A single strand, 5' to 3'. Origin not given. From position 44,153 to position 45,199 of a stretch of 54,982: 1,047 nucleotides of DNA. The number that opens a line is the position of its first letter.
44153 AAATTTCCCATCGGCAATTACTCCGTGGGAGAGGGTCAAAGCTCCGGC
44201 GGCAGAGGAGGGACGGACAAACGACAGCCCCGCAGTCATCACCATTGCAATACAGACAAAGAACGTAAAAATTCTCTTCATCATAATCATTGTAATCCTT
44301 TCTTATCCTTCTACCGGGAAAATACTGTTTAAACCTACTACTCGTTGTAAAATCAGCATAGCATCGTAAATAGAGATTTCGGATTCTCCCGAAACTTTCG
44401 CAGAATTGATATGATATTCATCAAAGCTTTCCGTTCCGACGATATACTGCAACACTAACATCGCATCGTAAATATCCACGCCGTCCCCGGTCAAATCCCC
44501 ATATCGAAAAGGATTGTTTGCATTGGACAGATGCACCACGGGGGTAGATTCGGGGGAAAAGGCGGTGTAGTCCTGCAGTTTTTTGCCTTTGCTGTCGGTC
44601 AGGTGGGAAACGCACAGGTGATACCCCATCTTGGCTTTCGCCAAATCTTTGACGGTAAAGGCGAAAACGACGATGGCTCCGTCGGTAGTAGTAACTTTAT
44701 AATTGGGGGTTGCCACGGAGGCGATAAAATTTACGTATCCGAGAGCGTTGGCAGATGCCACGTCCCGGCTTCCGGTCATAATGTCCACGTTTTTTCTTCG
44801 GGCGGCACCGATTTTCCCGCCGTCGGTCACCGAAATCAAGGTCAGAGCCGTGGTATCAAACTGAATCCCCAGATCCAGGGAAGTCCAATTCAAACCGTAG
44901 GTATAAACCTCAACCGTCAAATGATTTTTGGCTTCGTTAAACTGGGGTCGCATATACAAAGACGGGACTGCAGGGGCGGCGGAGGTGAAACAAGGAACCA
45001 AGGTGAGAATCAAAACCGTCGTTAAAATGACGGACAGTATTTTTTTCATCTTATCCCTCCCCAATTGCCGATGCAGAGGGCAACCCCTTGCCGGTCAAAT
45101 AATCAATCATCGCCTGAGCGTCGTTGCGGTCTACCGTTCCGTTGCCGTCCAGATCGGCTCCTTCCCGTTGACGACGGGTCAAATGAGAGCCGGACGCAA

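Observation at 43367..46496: Three-gene non-cellulosomal cohesin-dockerin module: membrane anchor, adaptor and dockerin-tagged hydrolase in one operon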

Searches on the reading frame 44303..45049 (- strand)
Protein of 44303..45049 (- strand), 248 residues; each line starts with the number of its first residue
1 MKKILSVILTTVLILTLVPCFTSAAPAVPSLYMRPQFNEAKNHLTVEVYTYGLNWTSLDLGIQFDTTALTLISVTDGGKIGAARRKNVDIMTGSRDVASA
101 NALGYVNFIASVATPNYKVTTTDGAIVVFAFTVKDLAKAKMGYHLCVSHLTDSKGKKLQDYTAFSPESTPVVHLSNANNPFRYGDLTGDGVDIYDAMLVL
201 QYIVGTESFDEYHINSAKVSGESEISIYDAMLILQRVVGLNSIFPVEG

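Call 4: search_protein_families(library=pfam, proteins=[window:44303-45049:-], max_evalue=1)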
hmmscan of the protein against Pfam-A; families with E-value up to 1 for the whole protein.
window:44303-45049:- (248 aa): 2 families
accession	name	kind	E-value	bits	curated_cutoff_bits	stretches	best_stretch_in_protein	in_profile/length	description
PF00963.24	Cohesin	-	4.8e-05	24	24.1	1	56-140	31-108/139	Cohesin domain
PF00404.24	Dockerin_1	-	0.0006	20.4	22.9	1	183-236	1-55/57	Dockerin type I domain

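Call 5: search_protein_families(library=ncbifam, proteins=[window:44303-45049:-], max_evalue=1)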
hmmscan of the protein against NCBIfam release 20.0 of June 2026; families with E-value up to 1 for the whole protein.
window:44303-45049:- (248 aa): 0 families

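Call 7: search_solved_structures(query=window:44303-45049:-, max_evalue=1, show_alignments=2)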
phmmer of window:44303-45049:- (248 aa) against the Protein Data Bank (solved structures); distinct sequences matched with E-value up to 1: 10.
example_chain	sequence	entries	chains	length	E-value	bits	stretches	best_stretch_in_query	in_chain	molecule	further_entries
4uyp_B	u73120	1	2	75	2.8e-06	30.1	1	181-247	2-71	Cellulosomal scaffoldin adaptor protein B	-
4uyq_B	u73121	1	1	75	3.1e-06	30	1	181-247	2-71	Cellulosomal scaffoldin adaptor protein B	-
5m2o_B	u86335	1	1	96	0.055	16.1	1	183-247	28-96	Group I Dockerin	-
8x39_A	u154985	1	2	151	0.099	15.3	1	178-246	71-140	Serine protease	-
8x3a_A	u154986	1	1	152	0.1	15.2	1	178-246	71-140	Serine protease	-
9gef_A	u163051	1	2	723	0.27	13.8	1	127-195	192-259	DNA TOPOISOMERASE (ATP-HYDROLYZING),DNA TOPOISOMERASE 4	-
4z3o_A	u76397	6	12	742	0.29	13.7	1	127-195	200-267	DNA topoisomerase 4 subunit B,ParE30-ParC55 fused topo IV from S. pneumoniae | DNA topoisomerase 4 subunit B,DNA topoisomerase 4 subunit A | Fused ParE30ParC55 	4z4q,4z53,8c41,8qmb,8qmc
5lxv_B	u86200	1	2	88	0.55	12.8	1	182-228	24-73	Carbohydrate-binding protein WP_009985128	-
4i3h_A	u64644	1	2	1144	0.55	12.8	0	127-195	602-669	DNA topoisomerase 4 subunit B,DNA topoisomerase 4 subunit A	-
155c_A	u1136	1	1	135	0.73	12.4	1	71-170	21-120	CYTOCHROME C550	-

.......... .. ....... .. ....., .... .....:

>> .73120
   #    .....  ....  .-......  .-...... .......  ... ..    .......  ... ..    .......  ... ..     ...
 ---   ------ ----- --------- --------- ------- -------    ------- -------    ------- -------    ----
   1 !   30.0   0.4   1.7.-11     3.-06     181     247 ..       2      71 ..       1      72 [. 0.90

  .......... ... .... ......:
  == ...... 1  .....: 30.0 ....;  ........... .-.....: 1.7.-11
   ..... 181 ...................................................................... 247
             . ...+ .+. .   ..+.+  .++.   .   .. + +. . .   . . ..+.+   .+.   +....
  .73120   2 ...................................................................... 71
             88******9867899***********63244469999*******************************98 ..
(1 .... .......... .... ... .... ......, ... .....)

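Call 30: search_protein_families(library=pfam, alignment_id=A2, max_evalue=0.01)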
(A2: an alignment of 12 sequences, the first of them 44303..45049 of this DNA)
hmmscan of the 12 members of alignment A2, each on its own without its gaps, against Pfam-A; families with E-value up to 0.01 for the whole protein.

A. member 1, window:44303-45049:- (248 aa): 2 families
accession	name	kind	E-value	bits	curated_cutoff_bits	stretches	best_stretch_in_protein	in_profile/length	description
PF00963.24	Cohesin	-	4.8e-05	24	24.1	1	56-140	31-108/139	Cohesin domain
PF00404.24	Dockerin_1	-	0.0006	20.4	22.9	1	183-236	1-55/57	Dockerin type I domain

B. families by the number of members that match (of 12 scanned): 3 families
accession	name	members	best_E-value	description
PF00404.24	Dockerin_1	10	7.2e-09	Dockerin type I domain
PF00963.24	Cohesin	7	4.8e-05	Cohesin domain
PF13202.12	EF-hand_5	1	0.0092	EF hand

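Call 33: find_homologous_proteins(query=window:44303-45049:-)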
Query window:44303-45049:- (248 aa): 20 proteins with E <= 0.001 among 1174 candidates.
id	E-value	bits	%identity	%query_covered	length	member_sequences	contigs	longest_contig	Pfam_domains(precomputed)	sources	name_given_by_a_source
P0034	2.1e-158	543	100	100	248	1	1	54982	-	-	-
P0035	6.2e-128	443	78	100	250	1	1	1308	-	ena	-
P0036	2.6e-109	382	66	100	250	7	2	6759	PF00404.25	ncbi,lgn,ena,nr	ncbi:MAG: dockerin type I repeat-containing protein [Clostridia bacterium]|nr:dockerin type I repeat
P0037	4.8e-98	345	63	100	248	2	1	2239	-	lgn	-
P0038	5.8e-98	345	63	100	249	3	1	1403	PF00404.25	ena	-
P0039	5.0e-94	332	61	100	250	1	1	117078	-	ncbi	-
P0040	3.1e-81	290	58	100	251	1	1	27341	-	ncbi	-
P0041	4.6e-81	290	58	100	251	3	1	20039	-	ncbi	-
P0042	1.0e-80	288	56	100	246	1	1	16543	-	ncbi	-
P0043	1.9e-79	284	55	100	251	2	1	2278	-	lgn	-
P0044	9.0e-78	279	54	100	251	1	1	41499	-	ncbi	-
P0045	1.4e-77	278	55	100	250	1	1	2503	PF00963.25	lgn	-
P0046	6.6e-74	266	53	100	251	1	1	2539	-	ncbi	-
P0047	2.6e-72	261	53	100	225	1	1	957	-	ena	-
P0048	4.8e-72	260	50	100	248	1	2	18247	-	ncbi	-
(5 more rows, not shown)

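Call 46: predict_structure(alignment_id=A7)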
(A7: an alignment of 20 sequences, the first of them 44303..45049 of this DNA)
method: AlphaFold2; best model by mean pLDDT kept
length: 248 residues; sequences in the alignment: 20
mean_pLDDT: 65.8   pTM: 0.54
mean pLDDT of the five models: 65.8, 65.3, 62.5, 62.4, 59.6
residues with pLDDT >= 90: 24; 70-90: 87; 50-70: 75; < 50: 62
segments of 3 or more residues with pLDDT < 50: 19-26, 149-156, 161-184, 209-213, 215-225, 245-248
pLDDT, mean of each block of 10 residues (from residue 1): 72 64 50 82 88 68 86 92 85 78 76 72 84 88 66 49 37 37 50 59 53 45 48 64 48
secondary structure, 60 per line:
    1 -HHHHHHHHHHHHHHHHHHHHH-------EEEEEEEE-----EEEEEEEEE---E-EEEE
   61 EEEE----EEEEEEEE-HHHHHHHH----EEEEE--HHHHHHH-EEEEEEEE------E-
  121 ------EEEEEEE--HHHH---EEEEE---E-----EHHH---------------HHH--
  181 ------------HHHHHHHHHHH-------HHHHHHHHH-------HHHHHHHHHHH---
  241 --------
elements in order: H2-22 E30-37 E43-51 E57-64 E69-76 H78-85 E90-94 H97-103 E105-112 E127-133 H136-139 E143-147 H193-203 H211-219 H227-237

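Call 50: fold_search(model_id=the predicted structure, library=pdb)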
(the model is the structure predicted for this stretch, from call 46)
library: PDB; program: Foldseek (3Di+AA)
matches with E <= 10: 850; with E <= 0.001: 26
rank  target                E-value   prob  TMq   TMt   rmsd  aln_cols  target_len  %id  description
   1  2jh2_A                8.0e-06  1.00  0.32  0.53   4.7       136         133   15  X-ray crystal structure of a cohesin-like module from Clostridium perfringens (released 2007-11-06)
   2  5lxv_C                1.3e-05  1.00  0.28  0.39   5.8       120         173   17  Crystal structure of Ruminococcus flavefaciens scaffoldin C cohesin in complex with a dockerin from an uncharacterized (released 2016-10-19)
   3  2jh2_B                1.9e-05  1.00  0.32  0.54   4.6       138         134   15  X-ray crystal structure of a cohesin-like module from Clostridium perfringens (released 2007-11-06)
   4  2jh2_C                2.0e-05  1.00  0.32  0.55   4.9       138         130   13  X-ray crystal structure of a cohesin-like module from Clostridium perfringens (released 2007-11-06)
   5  5lxv_A                2.7e-05  1.00  0.28  0.39   5.9       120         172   17  Crystal structure of Ruminococcus flavefaciens scaffoldin C cohesin in complex with a dockerin from an uncharacterized (released 2016-10-19)
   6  2w1n                  5.2e-05  1.00  0.31  0.34   5.0       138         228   12  cohesin and fibronectin type-III double module construct from the Clostridium perfringens glycoside hydrolase GH84C (released 2009-02-03)
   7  4ums                  8.0e-05  1.00  0.33  0.50   5.5       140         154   16  The crystal structure of the seventh ScaB type I cohesin from Pseudobacteroides cellulosolvens (released 2015-05-06)
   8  5k39_A                1.0e-04  1.00  0.35  0.49   4.9       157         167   11  THE TYPE II COHESIN DOCKERIN COMPLEX FROM CLOSTRIDIUM THERMOCELLUM (released 2017-03-29)
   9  3l8q_C                1.5e-04  1.00  0.36  0.27   3.9       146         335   13  Structure analysis of the type II cohesin dyad from the adaptor ScaA scaffoldin of Acetivibrio cellulolyticus (released 2010-05-05)
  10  1g1k_A                2.5e-04  1.00  0.32  0.51   6.0       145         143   17  COHESIN MODULE FROM THE CELLULOSOME OF CLOSTRIDIUM CELLULOLYTICUM (released 2000-11-22)
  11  2bm3                  2.7e-04  1.00  0.36  0.51   4.5       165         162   12  Structure of the Type II cohesin from Clostridium thermocellum SdbA (released 2005-03-10)
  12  2y3n_A                3.0e-04  1.00  0.33  0.45   7.4       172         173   13  Type II cohesin-dockerin domain from Bacteroides cellolosolvens (released 2012-01-11)
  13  5nrk_A                3.2e-04  1.00  0.36  0.58   4.6       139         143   16  Crystal structure of the sixth cohesin from Acetivibrio cellulolyticus' scaffoldin B in complex with Cel5 dockerin S15 (released 2018-01-31)
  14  5m0y_A                3.4e-04  1.00  0.33  0.45   5.3       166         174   13  Crystal Structure of the CohScaA-XDocCipB type II complex from Clostridium thermocellum at 1.5Angstrom resolution (released 2017-09-06)
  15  2y3n_C                3.6e-04  1.00  0.31  0.43   4.0       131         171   14  Type II cohesin-dockerin domain from Bacteroides cellolosolvens (released 2012-01-11)
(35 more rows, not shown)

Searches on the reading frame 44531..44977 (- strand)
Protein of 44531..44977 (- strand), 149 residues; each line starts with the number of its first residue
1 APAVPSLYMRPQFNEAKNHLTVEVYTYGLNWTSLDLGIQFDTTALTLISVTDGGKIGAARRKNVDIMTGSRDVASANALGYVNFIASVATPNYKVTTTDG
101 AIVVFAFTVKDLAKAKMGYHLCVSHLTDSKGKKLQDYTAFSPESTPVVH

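Call 28: search_solved_structures(query=A5, max_evalue=1, show_alignments=2)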
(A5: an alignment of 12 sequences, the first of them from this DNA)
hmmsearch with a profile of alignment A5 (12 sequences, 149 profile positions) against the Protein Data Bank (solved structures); distinct sequences matched with E-value up to 1: 3.
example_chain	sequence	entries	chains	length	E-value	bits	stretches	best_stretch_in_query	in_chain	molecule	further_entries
5lxv_A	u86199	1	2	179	0.052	16.4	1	33-113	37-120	Scaffoldin C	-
4uyp_A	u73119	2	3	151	0.13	15.1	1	33-124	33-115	Cellulosomal scaffoldin anchoring protein C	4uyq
5dz8_A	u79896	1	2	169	0.63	12.9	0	48-136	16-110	BspA (BspA_V)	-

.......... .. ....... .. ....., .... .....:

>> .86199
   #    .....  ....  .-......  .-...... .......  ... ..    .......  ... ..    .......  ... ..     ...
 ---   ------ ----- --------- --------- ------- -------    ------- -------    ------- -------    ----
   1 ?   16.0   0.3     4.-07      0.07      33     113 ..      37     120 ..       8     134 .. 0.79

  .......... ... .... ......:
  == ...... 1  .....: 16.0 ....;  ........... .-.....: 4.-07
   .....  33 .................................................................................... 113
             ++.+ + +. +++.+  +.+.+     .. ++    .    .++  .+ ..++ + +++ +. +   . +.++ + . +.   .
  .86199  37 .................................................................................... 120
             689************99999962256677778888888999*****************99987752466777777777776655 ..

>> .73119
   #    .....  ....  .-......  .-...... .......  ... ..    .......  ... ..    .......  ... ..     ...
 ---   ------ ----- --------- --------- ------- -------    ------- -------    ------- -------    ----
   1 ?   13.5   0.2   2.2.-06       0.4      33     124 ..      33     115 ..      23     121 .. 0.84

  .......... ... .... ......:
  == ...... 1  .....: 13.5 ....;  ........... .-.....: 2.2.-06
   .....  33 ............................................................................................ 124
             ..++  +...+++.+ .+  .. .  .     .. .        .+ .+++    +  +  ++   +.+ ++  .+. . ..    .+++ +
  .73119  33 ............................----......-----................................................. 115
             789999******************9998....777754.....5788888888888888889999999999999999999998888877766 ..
